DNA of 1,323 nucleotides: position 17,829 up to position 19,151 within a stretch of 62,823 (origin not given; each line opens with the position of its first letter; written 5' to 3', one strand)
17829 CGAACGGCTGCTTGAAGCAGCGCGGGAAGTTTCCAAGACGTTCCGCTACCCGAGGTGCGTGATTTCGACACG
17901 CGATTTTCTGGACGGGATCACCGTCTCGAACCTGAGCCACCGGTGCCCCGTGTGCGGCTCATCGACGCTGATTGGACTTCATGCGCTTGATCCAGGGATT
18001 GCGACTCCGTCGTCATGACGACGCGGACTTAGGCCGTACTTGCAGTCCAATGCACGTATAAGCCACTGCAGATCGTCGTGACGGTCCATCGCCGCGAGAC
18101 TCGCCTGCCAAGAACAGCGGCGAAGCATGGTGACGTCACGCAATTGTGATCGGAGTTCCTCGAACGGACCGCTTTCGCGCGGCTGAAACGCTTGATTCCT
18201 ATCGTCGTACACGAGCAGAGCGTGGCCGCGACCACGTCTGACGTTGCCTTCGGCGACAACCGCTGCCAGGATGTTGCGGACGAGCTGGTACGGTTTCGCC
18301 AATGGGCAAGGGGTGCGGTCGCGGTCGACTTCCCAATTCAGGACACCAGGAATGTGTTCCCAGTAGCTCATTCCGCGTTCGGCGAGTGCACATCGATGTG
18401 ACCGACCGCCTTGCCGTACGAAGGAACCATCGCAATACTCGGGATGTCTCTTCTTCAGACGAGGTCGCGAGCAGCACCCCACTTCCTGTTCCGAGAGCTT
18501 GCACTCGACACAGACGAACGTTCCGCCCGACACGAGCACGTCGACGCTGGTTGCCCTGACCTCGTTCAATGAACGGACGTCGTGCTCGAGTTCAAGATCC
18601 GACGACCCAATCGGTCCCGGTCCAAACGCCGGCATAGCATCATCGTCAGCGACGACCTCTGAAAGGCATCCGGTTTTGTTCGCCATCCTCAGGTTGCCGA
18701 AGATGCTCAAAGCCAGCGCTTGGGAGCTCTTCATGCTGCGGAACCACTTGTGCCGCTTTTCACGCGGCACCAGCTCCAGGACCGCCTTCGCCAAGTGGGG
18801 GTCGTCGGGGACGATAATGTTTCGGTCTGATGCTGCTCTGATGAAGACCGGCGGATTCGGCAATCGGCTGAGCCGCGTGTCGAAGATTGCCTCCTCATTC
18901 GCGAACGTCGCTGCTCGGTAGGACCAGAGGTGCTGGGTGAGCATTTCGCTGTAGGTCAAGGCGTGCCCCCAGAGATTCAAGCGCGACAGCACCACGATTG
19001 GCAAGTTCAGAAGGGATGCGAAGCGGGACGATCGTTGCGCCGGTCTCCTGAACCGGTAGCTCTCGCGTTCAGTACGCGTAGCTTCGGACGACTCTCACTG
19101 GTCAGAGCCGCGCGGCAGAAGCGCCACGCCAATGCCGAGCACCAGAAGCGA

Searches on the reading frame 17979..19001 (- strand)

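Call 52: search_protein_families(library=pfam, proteins=[window:17979-19001:-], max_evalue=0.001)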
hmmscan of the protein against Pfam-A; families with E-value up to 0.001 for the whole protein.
window:17979-19001:- (340 aa): 2 families
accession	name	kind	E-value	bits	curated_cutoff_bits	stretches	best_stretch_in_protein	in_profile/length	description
PF22558.3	REase-ARP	-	7e-22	78.7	27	1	80-323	53-270/270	Restriction Endonuclease associating with ARP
PF20796.3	PDDEXK_13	-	9.4e-06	25.6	27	0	83-188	78-185/290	PD-(D/E)XK nuclease superfamily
